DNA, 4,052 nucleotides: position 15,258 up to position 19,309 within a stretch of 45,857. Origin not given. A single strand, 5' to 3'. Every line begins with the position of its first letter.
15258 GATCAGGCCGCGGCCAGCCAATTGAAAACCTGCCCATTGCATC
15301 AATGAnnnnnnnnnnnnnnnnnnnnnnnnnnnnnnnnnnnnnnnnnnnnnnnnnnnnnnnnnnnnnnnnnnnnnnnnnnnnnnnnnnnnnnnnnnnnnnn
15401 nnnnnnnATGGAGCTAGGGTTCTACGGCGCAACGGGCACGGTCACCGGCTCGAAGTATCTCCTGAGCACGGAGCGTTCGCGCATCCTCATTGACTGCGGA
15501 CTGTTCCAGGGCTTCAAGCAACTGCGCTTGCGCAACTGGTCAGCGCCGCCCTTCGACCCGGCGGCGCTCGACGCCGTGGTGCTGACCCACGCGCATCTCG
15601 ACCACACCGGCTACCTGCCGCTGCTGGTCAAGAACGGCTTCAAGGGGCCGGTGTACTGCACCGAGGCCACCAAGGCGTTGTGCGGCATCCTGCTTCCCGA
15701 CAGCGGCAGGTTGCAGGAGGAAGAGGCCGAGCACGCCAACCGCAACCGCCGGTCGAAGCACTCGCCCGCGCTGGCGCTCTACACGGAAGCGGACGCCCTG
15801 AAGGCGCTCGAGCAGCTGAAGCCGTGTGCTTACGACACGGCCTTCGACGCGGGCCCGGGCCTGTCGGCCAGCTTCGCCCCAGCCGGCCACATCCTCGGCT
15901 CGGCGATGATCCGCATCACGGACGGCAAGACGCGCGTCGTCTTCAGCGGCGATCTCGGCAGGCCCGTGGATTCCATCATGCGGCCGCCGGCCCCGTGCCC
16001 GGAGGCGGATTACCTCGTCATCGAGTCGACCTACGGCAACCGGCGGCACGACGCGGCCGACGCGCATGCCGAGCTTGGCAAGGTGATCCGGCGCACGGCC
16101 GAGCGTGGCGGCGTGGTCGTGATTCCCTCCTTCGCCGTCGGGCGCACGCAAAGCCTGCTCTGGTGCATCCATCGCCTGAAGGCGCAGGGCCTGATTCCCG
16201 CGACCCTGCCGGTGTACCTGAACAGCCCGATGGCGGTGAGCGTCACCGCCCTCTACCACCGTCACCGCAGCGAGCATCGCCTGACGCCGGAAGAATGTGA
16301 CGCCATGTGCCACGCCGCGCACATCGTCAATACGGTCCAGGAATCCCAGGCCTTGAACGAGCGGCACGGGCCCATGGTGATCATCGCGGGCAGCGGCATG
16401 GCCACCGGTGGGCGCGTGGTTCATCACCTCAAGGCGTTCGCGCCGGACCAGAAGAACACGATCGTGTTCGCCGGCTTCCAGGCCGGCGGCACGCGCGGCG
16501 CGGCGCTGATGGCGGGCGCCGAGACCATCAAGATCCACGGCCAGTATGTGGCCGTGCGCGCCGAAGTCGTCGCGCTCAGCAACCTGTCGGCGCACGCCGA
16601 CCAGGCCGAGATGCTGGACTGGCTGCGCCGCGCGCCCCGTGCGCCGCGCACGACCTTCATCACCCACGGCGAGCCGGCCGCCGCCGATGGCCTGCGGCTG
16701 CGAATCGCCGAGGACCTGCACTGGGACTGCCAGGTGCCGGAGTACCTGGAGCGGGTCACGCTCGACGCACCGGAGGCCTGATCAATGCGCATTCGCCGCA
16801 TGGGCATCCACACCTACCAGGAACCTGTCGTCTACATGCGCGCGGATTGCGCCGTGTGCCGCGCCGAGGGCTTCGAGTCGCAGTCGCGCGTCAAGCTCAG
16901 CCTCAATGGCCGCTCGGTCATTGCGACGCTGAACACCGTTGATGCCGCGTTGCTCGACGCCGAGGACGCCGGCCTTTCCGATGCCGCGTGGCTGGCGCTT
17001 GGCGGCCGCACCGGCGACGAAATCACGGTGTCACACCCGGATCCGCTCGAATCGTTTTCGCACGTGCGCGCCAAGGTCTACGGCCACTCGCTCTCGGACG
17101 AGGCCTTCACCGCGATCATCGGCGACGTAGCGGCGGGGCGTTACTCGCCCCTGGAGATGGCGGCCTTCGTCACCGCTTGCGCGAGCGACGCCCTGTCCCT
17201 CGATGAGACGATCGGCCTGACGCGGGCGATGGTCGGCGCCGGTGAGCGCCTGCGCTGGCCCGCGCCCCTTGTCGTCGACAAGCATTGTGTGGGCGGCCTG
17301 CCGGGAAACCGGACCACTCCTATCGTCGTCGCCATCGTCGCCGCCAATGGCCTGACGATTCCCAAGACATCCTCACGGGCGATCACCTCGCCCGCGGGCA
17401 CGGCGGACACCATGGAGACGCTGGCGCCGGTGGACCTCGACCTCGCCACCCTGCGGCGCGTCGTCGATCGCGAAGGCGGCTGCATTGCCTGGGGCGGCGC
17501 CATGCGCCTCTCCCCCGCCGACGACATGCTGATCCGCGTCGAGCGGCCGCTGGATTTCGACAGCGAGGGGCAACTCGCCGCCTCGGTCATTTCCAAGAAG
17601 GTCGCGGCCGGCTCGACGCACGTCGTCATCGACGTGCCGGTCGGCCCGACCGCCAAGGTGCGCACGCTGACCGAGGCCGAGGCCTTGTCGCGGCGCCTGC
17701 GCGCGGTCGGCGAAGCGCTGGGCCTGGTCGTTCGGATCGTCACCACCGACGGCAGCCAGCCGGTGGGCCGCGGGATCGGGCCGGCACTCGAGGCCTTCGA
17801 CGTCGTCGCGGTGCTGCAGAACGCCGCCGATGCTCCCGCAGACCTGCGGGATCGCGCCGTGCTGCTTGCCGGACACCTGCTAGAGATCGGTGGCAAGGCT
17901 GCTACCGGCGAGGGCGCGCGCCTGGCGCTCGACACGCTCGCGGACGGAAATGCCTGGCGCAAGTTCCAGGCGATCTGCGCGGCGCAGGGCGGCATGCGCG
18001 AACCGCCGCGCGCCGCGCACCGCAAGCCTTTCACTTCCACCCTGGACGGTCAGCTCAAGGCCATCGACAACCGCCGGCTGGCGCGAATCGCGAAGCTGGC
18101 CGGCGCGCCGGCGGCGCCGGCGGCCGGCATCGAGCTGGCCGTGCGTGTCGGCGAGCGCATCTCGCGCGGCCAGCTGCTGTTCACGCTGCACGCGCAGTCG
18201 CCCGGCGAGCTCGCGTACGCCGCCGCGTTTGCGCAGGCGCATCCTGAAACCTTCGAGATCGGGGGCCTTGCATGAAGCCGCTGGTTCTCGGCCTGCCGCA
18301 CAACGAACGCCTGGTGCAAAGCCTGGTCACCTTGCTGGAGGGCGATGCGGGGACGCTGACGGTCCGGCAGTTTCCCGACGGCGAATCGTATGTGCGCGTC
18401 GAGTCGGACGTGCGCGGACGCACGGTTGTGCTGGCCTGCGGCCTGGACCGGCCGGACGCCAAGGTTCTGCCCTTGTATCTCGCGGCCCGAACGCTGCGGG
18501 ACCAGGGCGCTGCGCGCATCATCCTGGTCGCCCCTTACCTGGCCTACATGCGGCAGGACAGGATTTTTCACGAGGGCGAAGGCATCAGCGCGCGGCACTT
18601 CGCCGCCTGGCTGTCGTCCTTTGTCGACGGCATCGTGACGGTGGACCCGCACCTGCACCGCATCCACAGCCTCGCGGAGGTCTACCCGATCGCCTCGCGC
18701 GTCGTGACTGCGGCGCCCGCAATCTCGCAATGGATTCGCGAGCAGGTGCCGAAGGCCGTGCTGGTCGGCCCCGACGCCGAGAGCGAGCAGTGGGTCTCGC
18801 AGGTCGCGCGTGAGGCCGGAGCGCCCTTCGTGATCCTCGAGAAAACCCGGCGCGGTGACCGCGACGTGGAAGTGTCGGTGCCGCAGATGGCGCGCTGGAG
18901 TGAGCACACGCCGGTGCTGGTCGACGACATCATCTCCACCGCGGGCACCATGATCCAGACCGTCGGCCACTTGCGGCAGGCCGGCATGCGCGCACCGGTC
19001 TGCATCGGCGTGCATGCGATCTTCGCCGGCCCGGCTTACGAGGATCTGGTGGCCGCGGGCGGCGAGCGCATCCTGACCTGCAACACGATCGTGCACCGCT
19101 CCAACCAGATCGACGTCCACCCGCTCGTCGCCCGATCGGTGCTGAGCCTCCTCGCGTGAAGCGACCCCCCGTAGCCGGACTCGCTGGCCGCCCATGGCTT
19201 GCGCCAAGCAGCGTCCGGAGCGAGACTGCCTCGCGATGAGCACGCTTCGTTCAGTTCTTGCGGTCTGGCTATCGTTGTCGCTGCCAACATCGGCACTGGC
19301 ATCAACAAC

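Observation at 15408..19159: Beta-CASP nuclease + AMP-phosphorylase-like enzyme + Prs-like kinase: a tightly coupled, uncharacterised ribose-salvage triad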

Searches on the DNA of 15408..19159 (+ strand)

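Call 7: search_dna_similar(query=window:15408-19159:+, collection=plasmids, mode=near, max_rows=15)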
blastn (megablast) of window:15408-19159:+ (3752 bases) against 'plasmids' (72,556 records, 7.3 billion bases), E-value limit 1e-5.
No match.

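Call 67: search_rna_families(sources=[L007, L020, L033, L057, L068, L083], threshold=gathering)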
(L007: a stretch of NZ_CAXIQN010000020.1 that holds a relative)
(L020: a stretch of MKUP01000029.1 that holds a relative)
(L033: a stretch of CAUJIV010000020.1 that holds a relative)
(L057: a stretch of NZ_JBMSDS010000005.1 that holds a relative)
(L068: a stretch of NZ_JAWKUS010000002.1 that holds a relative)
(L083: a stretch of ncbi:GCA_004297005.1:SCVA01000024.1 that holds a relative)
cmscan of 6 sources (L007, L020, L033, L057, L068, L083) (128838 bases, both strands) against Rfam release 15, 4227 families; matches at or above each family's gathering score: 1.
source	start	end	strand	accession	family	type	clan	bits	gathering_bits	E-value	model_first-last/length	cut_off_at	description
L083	15378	15464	-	RF00005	tRNA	Gene; tRNA;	CL00001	56.1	29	4.1e-09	1-71/71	no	tRNA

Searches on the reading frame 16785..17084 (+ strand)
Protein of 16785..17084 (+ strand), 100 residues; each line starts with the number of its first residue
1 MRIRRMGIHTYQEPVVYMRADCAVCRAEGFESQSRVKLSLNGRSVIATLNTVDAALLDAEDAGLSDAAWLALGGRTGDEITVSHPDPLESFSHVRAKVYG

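Call 57: search_solved_structures(query=window:16785-17084:+, max_evalue=10, show_alignments=2)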
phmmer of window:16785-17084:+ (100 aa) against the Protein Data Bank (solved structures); distinct sequences matched with E-value up to 10: 5.
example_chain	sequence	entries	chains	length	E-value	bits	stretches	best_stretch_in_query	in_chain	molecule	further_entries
9giv_C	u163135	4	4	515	0.29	14.6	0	49-85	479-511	Nanobody,Maltose/maltodextrin-binding periplasmic protein | MBP-nanobody,Maltose/maltodextrin-binding periplasmic protein | Macrobody,Maltose/maltodextrin-bindi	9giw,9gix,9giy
1nd4_A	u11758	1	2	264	0.61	13.6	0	44-92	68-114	Aminoglycoside 3'-phosphotransferase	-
4ozq_A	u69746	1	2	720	0.96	12.9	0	75-95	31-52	Chimera of Maltose-binding periplasmic protein and Kinesin family member 14 protein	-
8tlv_A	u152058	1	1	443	1.9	12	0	75-95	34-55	MBP and AF9 AHD fusion protein 4AQK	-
3qib_C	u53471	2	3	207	1.9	12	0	27-74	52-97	T-cell receptor alpha chain C region | 2B4 alpha chain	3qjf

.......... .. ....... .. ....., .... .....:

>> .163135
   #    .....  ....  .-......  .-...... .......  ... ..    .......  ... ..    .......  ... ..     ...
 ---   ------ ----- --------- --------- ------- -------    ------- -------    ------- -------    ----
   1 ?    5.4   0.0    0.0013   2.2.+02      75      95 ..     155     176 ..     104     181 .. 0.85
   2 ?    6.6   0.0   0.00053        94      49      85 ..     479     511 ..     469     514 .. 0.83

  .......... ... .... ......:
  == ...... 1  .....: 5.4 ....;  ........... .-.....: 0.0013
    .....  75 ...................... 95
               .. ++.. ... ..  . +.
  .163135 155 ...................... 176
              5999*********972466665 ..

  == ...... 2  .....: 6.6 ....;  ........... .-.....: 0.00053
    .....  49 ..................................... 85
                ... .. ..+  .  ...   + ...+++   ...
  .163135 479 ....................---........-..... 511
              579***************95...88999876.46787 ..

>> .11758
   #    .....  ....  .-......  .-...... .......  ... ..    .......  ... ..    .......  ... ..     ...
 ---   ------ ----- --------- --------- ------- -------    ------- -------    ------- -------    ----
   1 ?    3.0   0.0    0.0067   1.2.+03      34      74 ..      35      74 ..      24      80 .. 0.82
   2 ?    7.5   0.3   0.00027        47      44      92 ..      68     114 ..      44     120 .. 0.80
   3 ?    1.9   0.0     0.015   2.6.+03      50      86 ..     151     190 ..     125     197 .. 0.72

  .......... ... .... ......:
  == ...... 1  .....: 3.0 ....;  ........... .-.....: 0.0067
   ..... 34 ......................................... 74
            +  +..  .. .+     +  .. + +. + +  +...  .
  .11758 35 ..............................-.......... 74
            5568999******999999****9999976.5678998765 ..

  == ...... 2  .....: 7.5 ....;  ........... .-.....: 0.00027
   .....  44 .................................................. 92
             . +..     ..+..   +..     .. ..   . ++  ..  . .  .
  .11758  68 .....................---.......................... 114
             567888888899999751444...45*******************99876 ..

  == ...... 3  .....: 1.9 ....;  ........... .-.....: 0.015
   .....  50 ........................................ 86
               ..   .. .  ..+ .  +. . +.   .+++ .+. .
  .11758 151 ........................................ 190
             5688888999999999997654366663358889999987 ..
